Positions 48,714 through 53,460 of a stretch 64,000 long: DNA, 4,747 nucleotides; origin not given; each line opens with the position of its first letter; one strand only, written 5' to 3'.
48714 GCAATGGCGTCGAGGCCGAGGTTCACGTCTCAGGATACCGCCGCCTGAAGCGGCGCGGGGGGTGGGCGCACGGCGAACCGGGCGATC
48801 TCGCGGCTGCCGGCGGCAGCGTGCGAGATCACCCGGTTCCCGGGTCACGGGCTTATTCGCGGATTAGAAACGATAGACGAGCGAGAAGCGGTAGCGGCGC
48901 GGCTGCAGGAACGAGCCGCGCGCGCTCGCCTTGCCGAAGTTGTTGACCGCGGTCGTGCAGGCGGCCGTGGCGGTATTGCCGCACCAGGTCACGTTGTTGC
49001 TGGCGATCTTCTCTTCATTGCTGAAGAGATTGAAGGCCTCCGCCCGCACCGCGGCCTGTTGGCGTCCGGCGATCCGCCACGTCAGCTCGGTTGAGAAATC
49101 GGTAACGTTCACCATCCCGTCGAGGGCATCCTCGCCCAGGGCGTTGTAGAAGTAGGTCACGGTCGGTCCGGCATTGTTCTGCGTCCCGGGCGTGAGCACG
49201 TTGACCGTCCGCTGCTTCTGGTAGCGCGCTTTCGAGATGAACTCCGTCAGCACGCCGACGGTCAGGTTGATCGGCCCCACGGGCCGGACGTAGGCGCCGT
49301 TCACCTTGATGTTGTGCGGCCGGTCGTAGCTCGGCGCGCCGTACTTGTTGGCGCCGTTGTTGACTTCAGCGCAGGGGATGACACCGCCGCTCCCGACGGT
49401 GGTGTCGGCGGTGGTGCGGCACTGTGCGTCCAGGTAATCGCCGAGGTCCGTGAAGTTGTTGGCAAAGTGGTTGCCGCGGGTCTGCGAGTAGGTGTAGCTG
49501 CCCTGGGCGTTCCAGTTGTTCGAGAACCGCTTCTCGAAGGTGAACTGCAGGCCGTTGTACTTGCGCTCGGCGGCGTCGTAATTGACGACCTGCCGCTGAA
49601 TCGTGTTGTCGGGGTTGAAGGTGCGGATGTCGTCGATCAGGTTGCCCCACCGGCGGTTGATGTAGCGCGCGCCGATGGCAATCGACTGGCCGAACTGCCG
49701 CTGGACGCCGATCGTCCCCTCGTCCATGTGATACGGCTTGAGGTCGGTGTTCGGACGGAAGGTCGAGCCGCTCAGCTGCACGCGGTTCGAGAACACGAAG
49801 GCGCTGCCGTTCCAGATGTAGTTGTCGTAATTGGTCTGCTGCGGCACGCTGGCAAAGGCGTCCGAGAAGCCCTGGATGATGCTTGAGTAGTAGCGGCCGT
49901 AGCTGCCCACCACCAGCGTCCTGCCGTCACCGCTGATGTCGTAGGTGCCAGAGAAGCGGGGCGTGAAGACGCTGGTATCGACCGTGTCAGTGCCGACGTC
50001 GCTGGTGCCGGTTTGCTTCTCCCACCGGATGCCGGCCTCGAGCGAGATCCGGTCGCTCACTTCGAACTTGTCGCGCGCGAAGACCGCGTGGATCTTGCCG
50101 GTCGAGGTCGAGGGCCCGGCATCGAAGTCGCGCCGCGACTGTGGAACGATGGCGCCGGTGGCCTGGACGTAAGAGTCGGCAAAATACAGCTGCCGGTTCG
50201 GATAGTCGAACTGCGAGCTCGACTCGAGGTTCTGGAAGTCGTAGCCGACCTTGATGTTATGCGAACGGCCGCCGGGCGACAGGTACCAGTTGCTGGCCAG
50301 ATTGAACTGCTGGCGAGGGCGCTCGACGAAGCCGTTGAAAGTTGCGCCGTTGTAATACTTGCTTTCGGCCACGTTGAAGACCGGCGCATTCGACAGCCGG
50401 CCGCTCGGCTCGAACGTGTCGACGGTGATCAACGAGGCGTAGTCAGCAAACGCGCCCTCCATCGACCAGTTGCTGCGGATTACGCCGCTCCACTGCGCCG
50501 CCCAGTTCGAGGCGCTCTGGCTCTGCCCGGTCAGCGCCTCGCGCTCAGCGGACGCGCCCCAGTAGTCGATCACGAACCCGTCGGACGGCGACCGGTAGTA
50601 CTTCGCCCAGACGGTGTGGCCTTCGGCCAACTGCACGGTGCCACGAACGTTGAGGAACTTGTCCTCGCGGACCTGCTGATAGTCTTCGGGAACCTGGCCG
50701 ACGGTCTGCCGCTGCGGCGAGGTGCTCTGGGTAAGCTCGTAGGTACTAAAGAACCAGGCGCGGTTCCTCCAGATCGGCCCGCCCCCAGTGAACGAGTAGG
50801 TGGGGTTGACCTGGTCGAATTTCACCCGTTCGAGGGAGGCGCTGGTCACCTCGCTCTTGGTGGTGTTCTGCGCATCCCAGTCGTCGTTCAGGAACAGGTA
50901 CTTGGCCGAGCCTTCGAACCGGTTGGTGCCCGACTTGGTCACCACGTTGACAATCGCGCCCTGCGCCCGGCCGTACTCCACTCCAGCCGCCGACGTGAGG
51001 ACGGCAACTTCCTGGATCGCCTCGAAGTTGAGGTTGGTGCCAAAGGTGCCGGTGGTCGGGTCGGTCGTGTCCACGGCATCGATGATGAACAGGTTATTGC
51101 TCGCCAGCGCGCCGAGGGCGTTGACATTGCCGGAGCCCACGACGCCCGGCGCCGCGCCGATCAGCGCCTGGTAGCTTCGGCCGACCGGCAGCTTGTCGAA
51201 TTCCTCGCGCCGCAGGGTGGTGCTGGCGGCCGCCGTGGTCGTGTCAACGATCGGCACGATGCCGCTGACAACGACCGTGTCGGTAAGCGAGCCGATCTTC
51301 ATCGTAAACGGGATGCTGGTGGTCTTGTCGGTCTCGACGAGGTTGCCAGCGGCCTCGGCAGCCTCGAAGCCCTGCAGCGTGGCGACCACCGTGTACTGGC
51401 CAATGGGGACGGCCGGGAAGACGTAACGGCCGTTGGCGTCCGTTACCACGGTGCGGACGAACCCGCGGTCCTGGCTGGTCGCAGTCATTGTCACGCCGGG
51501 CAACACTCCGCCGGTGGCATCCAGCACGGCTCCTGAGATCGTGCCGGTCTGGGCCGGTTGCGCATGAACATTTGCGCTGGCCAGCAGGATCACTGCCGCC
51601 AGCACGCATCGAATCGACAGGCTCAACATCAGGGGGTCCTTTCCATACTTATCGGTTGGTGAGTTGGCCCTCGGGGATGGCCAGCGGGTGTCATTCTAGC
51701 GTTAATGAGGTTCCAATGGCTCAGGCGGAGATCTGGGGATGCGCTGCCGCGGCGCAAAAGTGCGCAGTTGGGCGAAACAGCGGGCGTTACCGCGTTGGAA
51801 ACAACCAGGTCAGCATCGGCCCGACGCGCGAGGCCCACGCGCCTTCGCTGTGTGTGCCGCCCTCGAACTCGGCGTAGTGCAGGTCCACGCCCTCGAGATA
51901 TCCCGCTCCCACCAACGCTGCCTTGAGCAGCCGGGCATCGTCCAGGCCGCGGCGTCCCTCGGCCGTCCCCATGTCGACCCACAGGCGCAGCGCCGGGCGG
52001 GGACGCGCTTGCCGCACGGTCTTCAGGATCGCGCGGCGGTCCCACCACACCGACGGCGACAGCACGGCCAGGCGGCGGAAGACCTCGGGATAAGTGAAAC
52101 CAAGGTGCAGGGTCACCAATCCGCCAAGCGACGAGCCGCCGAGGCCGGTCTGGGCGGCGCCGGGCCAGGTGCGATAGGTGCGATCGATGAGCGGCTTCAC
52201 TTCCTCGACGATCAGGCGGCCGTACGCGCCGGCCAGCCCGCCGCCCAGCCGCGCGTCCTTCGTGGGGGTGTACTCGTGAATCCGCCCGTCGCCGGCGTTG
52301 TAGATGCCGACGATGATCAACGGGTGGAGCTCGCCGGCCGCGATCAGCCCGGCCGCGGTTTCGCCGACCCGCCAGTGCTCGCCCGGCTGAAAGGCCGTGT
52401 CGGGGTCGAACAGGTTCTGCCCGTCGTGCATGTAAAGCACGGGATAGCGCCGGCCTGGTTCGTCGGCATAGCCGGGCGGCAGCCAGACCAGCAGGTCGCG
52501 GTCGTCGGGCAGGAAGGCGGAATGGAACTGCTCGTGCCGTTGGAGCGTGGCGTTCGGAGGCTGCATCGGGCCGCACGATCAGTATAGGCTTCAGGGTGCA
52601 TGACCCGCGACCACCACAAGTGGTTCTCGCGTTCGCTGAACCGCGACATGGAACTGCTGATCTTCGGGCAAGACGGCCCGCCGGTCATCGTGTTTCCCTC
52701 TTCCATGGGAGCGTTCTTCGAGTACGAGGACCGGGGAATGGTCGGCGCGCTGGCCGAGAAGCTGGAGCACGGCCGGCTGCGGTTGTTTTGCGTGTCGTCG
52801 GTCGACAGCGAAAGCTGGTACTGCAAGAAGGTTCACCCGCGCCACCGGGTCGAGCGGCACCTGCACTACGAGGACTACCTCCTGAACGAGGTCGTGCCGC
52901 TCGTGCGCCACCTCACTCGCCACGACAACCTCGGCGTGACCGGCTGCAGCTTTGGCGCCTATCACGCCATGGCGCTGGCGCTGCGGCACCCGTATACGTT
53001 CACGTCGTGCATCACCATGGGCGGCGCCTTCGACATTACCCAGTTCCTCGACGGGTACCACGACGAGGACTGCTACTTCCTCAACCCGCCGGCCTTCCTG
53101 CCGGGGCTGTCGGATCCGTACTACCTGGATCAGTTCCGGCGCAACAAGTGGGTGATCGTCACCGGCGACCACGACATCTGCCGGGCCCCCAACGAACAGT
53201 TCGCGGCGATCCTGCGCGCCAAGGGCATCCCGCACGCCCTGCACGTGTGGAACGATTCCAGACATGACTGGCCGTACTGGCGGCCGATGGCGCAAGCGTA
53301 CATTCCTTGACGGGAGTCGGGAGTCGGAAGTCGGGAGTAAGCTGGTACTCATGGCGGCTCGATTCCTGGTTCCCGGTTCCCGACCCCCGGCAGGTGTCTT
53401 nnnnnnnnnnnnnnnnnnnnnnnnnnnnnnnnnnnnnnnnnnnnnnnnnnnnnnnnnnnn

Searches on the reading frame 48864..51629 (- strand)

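Call 78: search_protein_families(library=pfam, proteins=[window:48864-51629:-], max_evalue=0.000001)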
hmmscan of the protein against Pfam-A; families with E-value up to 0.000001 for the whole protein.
window:48864-51629:- (921 aa): 3 families
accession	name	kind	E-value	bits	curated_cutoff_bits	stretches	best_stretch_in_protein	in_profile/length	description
PF25183.1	OMP_b-brl_4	-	8.4e-32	110.9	30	3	230-318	1-82/838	Outer membrane beta barrel domain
PF13620.12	CarboxypepD_reg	-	1.2e-17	64.4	32.3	1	30-111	1-82/82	Carboxypeptidase regulatory-like domain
PF13715.12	CarbopepD_reg_2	-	4.4e-08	33.5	32.2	1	31-121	1-88/88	CarboxypepD_reg-like domain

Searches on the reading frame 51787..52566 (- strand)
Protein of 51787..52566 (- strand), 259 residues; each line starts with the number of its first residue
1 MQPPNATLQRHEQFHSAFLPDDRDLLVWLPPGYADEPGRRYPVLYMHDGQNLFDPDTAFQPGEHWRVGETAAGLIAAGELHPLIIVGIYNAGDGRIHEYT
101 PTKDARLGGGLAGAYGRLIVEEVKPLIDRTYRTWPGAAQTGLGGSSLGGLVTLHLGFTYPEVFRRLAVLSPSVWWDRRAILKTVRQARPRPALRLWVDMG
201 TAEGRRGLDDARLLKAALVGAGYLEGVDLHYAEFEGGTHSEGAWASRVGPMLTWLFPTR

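Call 78: search_protein_families(library=pfam, proteins=[window:51787-52566:-], max_evalue=0.000001)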
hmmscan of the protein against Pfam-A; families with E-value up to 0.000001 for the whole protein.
window:51787-52566:- (259 aa): 1 family
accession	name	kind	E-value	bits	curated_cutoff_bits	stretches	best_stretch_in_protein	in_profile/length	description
PF00756.26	Esterase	-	1.1e-29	104.5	22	1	17-253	2-249/251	Putative esterase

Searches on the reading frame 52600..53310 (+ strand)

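Call 78: search_protein_families(library=pfam, proteins=[window:52600-53310:+], max_evalue=0.000001)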
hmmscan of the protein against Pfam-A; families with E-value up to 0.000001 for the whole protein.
window:52600-53310:+ (236 aa): 2 families
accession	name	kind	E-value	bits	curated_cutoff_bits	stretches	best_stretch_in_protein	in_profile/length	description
PF00756.26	Esterase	-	1.7e-12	48.1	22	1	12-229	3-242/251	Putative esterase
PF00326.27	Peptidase_S9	-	1.5e-07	31.5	22.6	1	104-222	59-187/213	Prolyl oligopeptidase family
